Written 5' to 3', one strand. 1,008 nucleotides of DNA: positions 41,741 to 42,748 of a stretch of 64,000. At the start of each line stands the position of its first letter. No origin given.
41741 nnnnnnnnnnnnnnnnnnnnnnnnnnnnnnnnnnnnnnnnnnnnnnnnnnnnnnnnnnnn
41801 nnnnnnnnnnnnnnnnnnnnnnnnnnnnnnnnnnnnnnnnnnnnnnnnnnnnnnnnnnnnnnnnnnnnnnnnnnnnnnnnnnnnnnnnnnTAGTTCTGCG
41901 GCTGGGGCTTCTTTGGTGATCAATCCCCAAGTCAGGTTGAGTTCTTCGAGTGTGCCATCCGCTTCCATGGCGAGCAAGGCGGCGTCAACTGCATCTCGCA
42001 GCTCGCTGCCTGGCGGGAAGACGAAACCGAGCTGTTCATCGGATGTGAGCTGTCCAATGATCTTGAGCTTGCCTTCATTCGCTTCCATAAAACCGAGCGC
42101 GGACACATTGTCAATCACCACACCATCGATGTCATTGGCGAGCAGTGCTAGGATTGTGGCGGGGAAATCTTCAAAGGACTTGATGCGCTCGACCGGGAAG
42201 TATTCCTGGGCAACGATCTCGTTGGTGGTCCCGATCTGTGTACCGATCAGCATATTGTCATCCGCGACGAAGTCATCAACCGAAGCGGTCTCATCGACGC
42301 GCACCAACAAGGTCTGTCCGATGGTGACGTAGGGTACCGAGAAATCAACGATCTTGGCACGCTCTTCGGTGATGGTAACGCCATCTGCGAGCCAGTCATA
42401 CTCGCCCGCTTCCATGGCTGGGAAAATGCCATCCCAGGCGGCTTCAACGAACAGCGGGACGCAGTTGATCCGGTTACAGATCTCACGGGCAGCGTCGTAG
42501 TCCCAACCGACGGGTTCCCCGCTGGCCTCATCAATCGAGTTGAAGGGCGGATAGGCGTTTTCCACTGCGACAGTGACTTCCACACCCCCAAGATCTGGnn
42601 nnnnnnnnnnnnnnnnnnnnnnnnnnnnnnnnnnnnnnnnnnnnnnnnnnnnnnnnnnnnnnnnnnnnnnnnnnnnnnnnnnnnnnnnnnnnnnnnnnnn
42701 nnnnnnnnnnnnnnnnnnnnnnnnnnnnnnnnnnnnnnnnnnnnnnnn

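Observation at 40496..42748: Three tandem, nearly identical copies of a complete amino-acid-binding domain in one lipoprotein gene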

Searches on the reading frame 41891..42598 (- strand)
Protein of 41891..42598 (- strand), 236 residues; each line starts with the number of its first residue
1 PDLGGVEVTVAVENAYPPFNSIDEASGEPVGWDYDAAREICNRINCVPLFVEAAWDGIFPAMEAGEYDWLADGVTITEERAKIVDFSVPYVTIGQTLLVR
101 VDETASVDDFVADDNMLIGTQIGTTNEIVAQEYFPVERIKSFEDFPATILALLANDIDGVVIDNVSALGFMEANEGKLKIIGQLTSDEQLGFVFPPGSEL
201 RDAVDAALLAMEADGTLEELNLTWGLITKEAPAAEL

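Call 20: search_solved_structures(query=window:41891-42598:-, show_alignments=2)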
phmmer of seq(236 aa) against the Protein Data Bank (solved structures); distinct sequences matched with E-value up to 0.001: 384 (the best 60 are shown).
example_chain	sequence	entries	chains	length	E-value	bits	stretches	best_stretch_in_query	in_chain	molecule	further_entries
5tuj_C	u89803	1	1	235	1.8e-33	119.6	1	10-224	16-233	Ancestral protein CDT-Anc1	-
5t0w_A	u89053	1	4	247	1.8e-33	119.6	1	10-224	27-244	AncCDT-1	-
4zv1_A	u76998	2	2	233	4.4e-31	111.8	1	9-224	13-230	AncQR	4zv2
6svf_A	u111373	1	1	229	1.2e-26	97.3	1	10-220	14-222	Amino acid ABC transporter, periplasmic amino acid-binding protein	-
4prs_A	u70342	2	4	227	6.2e-26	94.9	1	10-206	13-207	ABC-type transporter, periplasmic subunit family 3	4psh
6ggv_A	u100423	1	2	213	7e-26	94.8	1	10-194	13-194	Amino acid ABC transporter, periplasmic amino acid-binding protein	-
6ggp_A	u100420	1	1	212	7.7e-26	94.6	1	10-194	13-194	Amino acid ABC transporter, periplasmic amino acid-binding protein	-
6q3u_A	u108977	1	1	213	4.9e-25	92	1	10-194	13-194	Amino acid ABC transporter, periplasmic amino acid-binding protein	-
5ot8_A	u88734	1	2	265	7.4e-24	88.1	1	7-104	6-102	Nopaline-binding periplasmic protein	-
4p0i_A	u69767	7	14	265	1.9e-23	86.8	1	7-104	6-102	Nopaline-binding periplasmic protein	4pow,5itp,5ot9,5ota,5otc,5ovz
4pp0_A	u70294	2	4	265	1.9e-23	86.8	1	7-104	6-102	Nopaline-binding periplasmic protein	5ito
3vv5_A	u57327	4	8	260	9e-22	81.3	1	7-224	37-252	Amino acid ABC transporter, binding protein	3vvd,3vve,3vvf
2pvu_A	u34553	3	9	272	1.7e-21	80.4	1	7-224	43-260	ArtJ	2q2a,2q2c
5jos_A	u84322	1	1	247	5.6e-21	78.7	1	10-224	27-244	Cyclohexadienyl dehydratase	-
3k4u_A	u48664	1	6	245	7.5e-21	78.3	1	7-229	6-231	BINDING COMPONENT OF ABC TRANSPORTER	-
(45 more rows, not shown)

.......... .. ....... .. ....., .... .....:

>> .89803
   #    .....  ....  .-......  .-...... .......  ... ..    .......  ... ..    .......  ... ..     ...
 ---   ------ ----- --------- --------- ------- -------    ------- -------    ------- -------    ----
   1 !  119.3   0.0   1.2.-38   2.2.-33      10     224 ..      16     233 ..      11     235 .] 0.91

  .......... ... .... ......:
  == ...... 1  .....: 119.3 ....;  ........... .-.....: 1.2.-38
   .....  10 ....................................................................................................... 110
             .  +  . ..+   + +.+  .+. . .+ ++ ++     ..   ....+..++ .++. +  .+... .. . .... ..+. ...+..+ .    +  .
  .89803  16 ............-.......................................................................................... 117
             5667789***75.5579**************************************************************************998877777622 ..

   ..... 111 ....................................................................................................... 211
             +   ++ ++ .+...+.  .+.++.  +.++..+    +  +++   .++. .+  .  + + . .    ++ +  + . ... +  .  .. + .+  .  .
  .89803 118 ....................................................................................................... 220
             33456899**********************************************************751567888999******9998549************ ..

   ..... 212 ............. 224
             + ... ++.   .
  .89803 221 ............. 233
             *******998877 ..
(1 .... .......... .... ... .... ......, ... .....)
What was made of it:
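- The closest solved sequences are Arg/Gln-type binders, E 1e-33 to 1e-26 (call 20).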

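Call 23: find_related_loci(query=A1, collection=genome_contigs, flank=10000)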
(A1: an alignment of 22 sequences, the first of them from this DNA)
Query A1 (228 aa) in genome_contigs; peptide patterns used: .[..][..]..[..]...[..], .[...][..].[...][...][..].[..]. (x = any residue, [..] = any of these).
600 stretches matched a pattern (row limit reached: there are more); 538 encode a relative of the query (tblastn E <= 1e-3); the best 80 are kept; 80 distinct loci.
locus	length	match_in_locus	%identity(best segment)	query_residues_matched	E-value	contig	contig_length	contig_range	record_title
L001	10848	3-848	73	1-227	3e-111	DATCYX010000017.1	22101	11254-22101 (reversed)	MAG TPA_asm: Anaerolineales bacterium isolate SMAG_U55 k141_196418, whole genome shotgun sequence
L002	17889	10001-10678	72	1-226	8e-108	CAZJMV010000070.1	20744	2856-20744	MAG TPA_asm: uncultured Anaerolineaceae bacterium isolate SRP067234_co1_294 genome assembly, contig: k99_1117132, whole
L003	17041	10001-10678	72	1-226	2e-105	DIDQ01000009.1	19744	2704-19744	MAG TPA_asm: Anaerolineales bacterium UBA5796 UBA5796_contig_1333, whole genome shotgun sequence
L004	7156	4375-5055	68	1-227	2e-103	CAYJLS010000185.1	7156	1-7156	MAG TPA_asm: uncultured Anaerolineaceae bacterium isolate ERP124720_co1_70 genome assembly, contig: NODE_11666_length_71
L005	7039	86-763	70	1-226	9e-103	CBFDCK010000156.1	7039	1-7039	MAG TPA_asm: uncultured bacterium isolate SRR26215680_binner13_Refined_1 genome assembly, contig: ERZ25073474.13365, who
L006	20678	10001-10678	72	1-226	4e-102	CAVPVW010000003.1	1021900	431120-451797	MAG: uncultured Chloroflexia bacterium isolate MFD00032.bin.2.128 genome assembly, contig: contig_25596, whole genome sh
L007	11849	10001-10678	68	1-226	7e-102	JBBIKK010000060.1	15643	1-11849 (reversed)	MAG: Chloroflexota bacterium isolate BR2F70218_bin_184 NODE_3221_length_15643_cov_3.03513, whole genome shotgun sequence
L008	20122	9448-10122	70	2-226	6e-102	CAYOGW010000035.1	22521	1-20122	MAG TPA_asm: uncultured Anaerolineaceae bacterium isolate SRP237561_co1_29 genome assembly, contig: NODE_3670_length_225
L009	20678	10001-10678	67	1-226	1e-100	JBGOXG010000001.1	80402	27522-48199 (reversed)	MAG: Anaerolineae bacterium isolate OBJ_0618_130150_72 k141_4383198_length_80402_cov_49.1330, whole genome shotgun seque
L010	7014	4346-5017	68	2-224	4e-97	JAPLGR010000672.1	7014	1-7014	MAG: Chloroflexota bacterium isolate LacPavin_0920_SED5_MAG_65_9b LacPavin_0920_SED5_scaffold_658692, whole genome shotg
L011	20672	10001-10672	66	1-224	5e-96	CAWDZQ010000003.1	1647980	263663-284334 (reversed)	MAG: uncultured Chloroflexia bacterium isolate MFD05684.bin.1.112 genome assembly, contig: contig_36650, whole genome sh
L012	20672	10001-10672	66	2-224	2e-93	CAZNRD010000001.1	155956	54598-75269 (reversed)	MAG TPA_asm: uncultured Anaerolineaceae bacterium isolate binchicken_co209_24 genome assembly, contig: NODE_26_length_15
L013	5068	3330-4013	61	1-228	2e-91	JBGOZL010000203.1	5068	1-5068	MAG: Anaerolineae bacterium isolate OBJ_0618_130150_18 k141_4011877_length_5068_cov_7.0000, whole genome shotgun sequenc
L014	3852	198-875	60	2-226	2e-90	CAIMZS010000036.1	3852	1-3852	MAG: uncultured Anaerolineae bacterium isolate Umea1p4_bin-235 genome assembly, contig: bin-235:036/662, whole genome sh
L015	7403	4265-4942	61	1-226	1e-89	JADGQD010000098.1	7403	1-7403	MAG: Anaerolineales bacterium isolate Chersky.4_57 contig-100_5771, whole genome shotgun sequence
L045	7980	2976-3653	51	1-224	2e-70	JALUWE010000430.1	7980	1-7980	MAG: Anaerolineales bacterium isolate 128-326_metabat2_scaf2bin.091 128-326_scaffold_4879_c1, whole genome shotgun seque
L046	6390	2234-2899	50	1-220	6e-70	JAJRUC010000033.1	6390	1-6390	MAG: Chloroflexota bacterium isolate Dive96_bin10.145 k141_635286, whole genome shotgun sequence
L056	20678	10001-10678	50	1-224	4e-69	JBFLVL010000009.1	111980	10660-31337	MAG: Chloroflexota bacterium isolate MAG005 MAG005_9, whole genome shotgun sequence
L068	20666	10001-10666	49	1-220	3e-65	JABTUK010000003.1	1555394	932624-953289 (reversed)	MAG: Anaerolineales bacterium isolate H5_CFX5 seq003, whole genome shotgun sequence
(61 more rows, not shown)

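Call 60: search_protein_families(library=pfam, proteins=[L056:9833-11725:+, L068:9749-12289:+, L002:8591-10684:+, L045:2772-4532:+, L046:1262-3703:+])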
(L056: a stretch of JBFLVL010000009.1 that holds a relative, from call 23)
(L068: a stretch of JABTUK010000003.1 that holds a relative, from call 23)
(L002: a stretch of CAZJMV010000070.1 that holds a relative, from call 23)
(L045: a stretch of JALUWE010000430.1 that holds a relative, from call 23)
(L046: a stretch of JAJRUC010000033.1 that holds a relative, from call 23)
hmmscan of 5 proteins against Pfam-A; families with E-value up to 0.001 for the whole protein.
L056:9833-11725:+ (631 aa): 3 families
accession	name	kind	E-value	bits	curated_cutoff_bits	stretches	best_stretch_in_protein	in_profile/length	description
PF00497.25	SBP_bac_3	-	6.9e-35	120.1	26.4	1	64-284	1-131/132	Bacterial extracellular solute-binding proteins, family 3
PF12974.12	Phosphonate-bd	-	6.7e-28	98.1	27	1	317-591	3-224/242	ABC transporter, phosphonate, periplasmic substrate-binding protein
PF10613.14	Lig_chan-Glu_bd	-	3.2e-05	24.4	30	1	110-156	66-112/115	Ligated ion channel L-glutamate- and glycine-binding site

L068:9749-12289:+ (847 aa): 3 families
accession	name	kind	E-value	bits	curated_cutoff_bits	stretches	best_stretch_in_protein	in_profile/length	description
PF00496.27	SBP_bac_5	-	1.6e-85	287.9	32.4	2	345-645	63-365/368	Bacterial extracellular solute-binding proteins, family 5 Middle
PF00497.25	SBP_bac_3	-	3.7e-37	127.5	26.4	1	92-312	1-131/132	Bacterial extracellular solute-binding proteins, family 3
PF10613.14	Lig_chan-Glu_bd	-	7.6e-07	29.7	30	1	137-184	65-112/115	Ligated ion channel L-glutamate- and glycine-binding site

L002:8591-10684:+ (698 aa): 3 families
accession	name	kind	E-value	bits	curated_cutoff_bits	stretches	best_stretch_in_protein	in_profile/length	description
PF00497.25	SBP_bac_3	-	1.2e-36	125.8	26.4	1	479-695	2-130/132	Bacterial extracellular solute-binding proteins, family 3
PF01547.30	SBP_bac_1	-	1.6e-28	101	26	1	80-371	4-306/307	Bacterial extracellular solute-binding protein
PF10613.14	Lig_chan-Glu_bd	-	2.2e-06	28.2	30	1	521-571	63-113/115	Ligated ion channel L-glutamate- and glycine-binding site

L045:2772-4532:+ (587 aa): 4 families
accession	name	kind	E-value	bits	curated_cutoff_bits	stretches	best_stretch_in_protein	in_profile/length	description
PF12974.12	Phosphonate-bd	-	4.9e-58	196.8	27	1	327-565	3-240/242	ABC transporter, phosphonate, periplasmic substrate-binding protein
PF00497.25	SBP_bac_3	-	1.3e-36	125.7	26.4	1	76-296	1-131/132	Bacterial extracellular solute-binding proteins, family 3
PF10613.14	Lig_chan-Glu_bd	-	1.5e-06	28.7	30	1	122-169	66-113/115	Ligated ion channel L-glutamate- and glycine-binding site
PF09084.16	NMT1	-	1.7e-06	28.5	20.5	1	354-487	22-147/216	NMT1/THI5 like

L046:1262-3703:+ (814 aa): 5 families
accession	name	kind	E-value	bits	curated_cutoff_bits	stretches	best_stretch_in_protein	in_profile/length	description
PF00497.25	SBP_bac_3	-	1.9e-67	225.5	26.4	2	583-803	1-131/132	Bacterial extracellular solute-binding proteins, family 3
PF13458.12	Peripla_BP_6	-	7.3e-34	118.4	31.7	1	3-309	47-342/343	Periplasmic binding protein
PF01094.35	ANF_receptor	-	5.2e-21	75.5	25.4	1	3-308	29-352/353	Receptor family ligand binding region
PF10613.14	Lig_chan-Glu_bd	-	2.2e-19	70.1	30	2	377-425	65-113/115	Ligated ion channel L-glutamate- and glycine-binding site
PF22644.2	BsNagA_N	-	0.00067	19.8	27.4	0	478-507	2-31/50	BsNagA composite domain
